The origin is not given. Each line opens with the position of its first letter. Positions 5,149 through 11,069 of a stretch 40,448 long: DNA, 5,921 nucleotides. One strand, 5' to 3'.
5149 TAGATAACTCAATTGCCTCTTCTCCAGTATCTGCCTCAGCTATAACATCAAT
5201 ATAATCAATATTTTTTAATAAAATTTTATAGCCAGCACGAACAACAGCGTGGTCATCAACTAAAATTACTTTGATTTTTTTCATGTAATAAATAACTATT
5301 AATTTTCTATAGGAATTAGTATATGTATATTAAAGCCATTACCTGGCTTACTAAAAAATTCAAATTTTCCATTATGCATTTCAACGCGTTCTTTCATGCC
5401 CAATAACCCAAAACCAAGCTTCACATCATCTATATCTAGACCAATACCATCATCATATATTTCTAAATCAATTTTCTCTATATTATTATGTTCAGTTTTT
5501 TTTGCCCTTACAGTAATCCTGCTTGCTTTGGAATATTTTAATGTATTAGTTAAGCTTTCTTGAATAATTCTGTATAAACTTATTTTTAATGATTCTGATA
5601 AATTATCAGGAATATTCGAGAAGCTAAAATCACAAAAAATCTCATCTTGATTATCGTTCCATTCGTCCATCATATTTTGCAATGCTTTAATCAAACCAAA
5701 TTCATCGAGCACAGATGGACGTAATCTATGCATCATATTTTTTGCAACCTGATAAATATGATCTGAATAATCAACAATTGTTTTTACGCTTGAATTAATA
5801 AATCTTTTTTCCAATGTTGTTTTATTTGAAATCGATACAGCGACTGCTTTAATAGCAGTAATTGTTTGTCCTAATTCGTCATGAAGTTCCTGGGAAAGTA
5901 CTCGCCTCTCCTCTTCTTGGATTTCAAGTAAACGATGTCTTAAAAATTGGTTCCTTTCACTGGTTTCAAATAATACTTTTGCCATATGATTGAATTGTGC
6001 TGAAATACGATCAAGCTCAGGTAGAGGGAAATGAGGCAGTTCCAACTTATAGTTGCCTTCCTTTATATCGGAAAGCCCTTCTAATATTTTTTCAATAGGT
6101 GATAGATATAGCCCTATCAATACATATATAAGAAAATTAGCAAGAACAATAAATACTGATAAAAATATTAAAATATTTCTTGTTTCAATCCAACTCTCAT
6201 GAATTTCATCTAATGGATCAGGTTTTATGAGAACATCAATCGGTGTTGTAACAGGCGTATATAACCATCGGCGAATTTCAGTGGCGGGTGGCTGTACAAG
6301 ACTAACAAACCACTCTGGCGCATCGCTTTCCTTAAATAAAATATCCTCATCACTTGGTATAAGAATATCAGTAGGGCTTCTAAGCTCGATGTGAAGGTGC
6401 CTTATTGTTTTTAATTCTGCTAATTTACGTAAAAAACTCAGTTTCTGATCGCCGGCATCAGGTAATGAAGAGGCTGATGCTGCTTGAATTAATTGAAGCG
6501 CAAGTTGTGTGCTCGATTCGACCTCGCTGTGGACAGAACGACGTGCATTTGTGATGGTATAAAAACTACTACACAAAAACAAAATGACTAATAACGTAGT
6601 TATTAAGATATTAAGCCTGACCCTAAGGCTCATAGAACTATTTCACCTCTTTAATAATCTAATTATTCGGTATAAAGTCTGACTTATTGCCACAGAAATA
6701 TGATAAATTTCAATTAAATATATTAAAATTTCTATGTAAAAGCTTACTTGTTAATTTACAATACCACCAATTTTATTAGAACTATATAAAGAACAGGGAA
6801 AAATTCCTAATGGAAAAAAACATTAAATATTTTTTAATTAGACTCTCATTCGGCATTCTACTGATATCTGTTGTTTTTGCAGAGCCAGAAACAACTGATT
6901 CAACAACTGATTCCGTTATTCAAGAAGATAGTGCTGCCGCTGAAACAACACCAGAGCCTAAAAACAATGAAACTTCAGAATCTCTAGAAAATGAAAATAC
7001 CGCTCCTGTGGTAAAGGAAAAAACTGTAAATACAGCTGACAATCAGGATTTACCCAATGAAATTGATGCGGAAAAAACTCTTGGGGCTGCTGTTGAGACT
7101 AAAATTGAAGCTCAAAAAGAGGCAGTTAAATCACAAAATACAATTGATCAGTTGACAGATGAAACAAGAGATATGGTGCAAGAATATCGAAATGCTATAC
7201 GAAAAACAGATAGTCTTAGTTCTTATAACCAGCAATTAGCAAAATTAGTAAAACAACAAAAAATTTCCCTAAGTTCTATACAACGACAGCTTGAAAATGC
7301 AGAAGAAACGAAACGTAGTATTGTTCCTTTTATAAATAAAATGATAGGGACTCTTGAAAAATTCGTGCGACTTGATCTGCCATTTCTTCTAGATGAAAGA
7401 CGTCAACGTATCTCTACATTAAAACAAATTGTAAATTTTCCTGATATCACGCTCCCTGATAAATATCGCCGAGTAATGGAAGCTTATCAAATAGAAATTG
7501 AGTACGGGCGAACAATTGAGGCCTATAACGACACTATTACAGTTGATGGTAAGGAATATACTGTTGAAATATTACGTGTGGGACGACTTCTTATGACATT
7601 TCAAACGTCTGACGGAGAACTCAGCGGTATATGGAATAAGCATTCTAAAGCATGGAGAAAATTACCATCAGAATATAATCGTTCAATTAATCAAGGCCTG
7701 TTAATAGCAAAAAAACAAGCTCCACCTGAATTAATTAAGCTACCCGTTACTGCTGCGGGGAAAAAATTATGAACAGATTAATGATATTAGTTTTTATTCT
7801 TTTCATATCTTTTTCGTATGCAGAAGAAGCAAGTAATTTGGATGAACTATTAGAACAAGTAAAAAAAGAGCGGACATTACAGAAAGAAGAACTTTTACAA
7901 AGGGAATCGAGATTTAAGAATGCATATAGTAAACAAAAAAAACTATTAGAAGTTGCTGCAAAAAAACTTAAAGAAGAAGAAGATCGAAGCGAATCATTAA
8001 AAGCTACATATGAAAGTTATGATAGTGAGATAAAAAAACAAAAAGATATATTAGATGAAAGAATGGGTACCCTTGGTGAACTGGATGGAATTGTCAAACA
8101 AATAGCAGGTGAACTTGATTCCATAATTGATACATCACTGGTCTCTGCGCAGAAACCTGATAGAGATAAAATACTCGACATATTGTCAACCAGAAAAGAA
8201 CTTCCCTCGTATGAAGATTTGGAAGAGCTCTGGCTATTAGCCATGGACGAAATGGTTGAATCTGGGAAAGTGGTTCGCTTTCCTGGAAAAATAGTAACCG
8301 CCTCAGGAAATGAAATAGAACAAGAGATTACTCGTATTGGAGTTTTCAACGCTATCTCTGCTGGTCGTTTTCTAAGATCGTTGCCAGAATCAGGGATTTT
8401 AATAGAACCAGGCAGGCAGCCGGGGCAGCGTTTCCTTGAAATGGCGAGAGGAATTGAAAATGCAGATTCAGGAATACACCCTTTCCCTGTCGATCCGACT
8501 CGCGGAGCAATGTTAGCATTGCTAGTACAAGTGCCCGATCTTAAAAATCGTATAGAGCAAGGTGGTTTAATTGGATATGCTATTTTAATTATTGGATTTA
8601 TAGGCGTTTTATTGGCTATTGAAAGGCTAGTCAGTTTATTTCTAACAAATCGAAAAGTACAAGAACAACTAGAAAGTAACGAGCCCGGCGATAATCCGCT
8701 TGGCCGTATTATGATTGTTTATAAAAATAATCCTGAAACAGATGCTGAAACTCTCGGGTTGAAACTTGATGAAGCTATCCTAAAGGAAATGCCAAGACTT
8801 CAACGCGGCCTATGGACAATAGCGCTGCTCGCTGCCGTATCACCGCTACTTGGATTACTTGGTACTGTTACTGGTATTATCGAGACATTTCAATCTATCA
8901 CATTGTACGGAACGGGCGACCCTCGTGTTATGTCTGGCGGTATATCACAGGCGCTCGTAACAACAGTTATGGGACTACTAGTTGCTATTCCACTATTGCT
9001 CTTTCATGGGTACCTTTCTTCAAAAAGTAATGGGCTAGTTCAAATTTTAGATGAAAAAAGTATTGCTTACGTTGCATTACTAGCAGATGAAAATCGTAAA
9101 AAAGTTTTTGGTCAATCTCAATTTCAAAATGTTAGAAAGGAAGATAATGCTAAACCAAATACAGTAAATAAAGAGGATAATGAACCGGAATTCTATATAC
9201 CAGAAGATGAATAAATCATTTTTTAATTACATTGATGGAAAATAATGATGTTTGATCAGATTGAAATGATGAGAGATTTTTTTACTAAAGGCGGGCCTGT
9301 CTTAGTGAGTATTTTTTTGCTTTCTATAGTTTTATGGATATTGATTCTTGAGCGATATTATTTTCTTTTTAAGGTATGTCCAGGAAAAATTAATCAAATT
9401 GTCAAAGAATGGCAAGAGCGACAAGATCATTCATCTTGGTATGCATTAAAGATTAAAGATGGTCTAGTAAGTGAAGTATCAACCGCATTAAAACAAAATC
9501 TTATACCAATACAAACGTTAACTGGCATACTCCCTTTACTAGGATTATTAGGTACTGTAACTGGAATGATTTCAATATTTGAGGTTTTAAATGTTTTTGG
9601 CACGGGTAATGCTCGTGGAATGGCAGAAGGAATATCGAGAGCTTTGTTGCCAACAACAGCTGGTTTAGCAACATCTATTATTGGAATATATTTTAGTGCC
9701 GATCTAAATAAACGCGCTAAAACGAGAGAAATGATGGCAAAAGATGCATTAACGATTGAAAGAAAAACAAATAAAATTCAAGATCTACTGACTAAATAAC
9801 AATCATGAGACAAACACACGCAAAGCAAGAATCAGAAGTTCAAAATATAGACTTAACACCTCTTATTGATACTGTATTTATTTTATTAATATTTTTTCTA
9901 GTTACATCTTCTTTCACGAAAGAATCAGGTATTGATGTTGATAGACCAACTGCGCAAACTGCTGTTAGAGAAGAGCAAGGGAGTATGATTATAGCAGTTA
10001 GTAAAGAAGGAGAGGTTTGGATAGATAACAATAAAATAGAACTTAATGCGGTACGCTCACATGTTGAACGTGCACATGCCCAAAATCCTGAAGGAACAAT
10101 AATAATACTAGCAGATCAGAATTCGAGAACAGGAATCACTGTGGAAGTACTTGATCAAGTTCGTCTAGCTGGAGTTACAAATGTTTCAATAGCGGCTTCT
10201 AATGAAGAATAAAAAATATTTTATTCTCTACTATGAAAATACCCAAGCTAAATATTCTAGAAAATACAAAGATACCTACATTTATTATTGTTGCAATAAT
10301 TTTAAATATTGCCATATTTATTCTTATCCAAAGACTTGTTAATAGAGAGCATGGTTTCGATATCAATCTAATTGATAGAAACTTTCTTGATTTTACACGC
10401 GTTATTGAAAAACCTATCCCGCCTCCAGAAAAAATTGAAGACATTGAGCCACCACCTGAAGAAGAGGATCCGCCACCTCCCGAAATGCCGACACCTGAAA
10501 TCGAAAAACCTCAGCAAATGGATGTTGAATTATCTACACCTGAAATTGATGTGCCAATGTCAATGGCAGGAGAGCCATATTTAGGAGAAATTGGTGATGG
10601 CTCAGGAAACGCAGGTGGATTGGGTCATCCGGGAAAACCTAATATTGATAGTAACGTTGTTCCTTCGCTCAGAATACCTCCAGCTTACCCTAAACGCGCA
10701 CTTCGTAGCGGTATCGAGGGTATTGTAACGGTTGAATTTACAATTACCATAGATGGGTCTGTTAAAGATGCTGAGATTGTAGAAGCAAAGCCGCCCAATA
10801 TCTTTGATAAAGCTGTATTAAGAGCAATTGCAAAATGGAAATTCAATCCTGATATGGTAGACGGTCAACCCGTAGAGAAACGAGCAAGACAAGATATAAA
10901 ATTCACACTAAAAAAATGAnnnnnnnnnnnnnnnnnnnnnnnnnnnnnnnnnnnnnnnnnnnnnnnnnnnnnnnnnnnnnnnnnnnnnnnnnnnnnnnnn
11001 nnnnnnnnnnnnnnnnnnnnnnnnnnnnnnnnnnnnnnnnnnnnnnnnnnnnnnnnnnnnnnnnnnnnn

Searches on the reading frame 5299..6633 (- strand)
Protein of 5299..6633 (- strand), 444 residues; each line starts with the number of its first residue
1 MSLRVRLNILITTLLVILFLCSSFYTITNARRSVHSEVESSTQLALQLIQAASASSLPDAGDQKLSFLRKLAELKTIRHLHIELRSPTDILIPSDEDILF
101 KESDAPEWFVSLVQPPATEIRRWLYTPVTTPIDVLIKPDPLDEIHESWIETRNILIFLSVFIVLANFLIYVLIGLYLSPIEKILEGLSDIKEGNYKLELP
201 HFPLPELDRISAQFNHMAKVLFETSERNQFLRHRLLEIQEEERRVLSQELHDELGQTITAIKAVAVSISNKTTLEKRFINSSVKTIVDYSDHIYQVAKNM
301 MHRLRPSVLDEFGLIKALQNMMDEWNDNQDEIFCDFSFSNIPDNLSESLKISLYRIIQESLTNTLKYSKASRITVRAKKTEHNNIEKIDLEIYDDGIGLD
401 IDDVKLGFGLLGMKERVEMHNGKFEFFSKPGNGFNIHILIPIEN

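Call 14: search_protein_families(library=pfam, proteins=[window:5299-6633:-], max_evalue=0.00001)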
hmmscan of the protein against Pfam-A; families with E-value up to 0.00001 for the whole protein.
window:5299-6633:- (444 aa): 2 families
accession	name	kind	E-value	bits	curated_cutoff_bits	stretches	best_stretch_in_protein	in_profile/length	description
PF02518.31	HATPase_c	-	3.5e-13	50.4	26.4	1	351-443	4-110/111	Histidine kinase-, DNA gyrase B-, and HSP90-like ATPase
PF07730.19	HisKA_3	-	1.6e-09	38.6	24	1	242-309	1-68/68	Histidine kinase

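Call 25: search_protein_families(library=ncbifam, proteins=[window:5299-6633:-], max_evalue=1e-10)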
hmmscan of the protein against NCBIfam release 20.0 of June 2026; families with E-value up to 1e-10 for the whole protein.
window:5299-6633:- (444 aa): 5 families
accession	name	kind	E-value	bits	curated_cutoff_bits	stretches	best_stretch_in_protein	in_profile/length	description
NF008649.0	PRK11644.1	equivalog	1.3e-50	172.6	408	1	220-441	281-495/499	signal transduction histidine-protein kinase/phosphatase UhpB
NF052531.1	Strep_LiaS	equivalog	1e-28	100.6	450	1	146-442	37-327/328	envelope stress sensor histidine kinase LiaS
NF052443.1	SensHisKinMctS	equivalog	1.1e-28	99.8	700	1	227-441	235-447/457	two-component system sensor histidine kinase MctS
NF008184.0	PRK10935.1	equivalog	4.8e-23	81.6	553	1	240-441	361-558/565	nitrate/nitrite two-component system sensor histidine kinase NarQ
NF007896.0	PRK10600.1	equivalog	9.8e-15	54.2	578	1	238-438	386-581/598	nitrate/nitrite two-component system sensor histidine kinase NarX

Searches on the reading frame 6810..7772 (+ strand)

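Call 14: search_protein_families(library=pfam, proteins=[window:6810-7772:+], max_evalue=0.00001)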
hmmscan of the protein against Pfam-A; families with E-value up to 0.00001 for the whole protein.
window:6810-7772:+ (320 aa): 1 family
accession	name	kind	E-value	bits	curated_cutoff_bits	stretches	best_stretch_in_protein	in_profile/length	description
PF11932.13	DUF3450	-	1.2e-81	274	32.6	1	88-313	15-240/241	Protein of unknown function (DUF3450)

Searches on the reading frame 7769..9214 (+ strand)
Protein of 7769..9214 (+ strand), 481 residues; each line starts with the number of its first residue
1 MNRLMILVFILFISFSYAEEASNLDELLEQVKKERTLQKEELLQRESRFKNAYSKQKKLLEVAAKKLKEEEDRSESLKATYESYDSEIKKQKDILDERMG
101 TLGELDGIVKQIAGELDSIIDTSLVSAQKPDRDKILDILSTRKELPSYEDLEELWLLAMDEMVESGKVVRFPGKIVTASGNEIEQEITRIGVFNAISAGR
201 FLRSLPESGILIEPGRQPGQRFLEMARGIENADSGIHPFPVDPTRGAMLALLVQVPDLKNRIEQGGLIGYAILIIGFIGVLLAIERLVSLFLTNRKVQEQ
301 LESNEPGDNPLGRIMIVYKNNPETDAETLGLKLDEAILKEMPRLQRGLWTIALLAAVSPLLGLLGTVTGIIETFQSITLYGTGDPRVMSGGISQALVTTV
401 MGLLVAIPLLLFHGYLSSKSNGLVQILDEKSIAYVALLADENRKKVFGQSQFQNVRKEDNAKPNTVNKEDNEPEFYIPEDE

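Call 14: search_protein_families(library=pfam, proteins=[window:7769-9214:+], max_evalue=0.00001)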
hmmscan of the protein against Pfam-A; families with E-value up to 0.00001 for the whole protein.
window:7769-9214:+ (481 aa): 1 family
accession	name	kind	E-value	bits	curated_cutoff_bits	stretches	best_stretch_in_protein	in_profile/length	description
PF01618.21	MotA_ExbB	-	1.7e-30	105.8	22.9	1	321-428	19-126/127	MotA/TolQ/ExbB proton channel family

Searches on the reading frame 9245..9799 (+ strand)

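Call 14: search_protein_families(library=pfam, proteins=[window:9245-9799:+], max_evalue=0.00001)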
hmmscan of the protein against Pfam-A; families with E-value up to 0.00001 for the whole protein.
window:9245-9799:+ (184 aa): 1 family
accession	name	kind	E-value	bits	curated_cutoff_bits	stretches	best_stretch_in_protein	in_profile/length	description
PF01618.21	MotA_ExbB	-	2.4e-18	66.6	22.9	1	74-162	34-122/127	MotA/TolQ/ExbB proton channel family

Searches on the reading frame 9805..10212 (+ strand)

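Call 14: search_protein_families(library=pfam, proteins=[window:9805-10212:+], max_evalue=0.00001)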
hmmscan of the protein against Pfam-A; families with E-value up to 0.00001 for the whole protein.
window:9805-10212:+ (135 aa): 1 family
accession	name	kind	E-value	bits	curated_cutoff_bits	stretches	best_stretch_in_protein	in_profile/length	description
PF02472.21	ExbD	-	2.9e-30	105.4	25.4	1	9-133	2-127/128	Biopolymer transport protein ExbD/TolR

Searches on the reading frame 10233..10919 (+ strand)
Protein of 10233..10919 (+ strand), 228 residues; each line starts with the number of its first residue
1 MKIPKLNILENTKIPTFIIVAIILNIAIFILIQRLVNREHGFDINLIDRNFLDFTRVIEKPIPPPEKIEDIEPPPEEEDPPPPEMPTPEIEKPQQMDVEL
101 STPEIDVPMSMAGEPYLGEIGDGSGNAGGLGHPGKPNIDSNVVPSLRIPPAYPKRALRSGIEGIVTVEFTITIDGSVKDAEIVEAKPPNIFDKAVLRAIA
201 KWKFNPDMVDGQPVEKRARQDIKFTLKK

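Call 14: search_protein_families(library=pfam, proteins=[window:10233-10919:+], max_evalue=0.00001)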
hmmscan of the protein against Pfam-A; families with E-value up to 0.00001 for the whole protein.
window:10233-10919:+ (228 aa): 1 family
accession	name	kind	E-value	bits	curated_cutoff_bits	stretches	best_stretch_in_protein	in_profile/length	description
PF03544.19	TonB_C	-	3.3e-23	82.4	24.6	1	149-226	2-79/79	Gram-negative bacterial TonB protein C-terminal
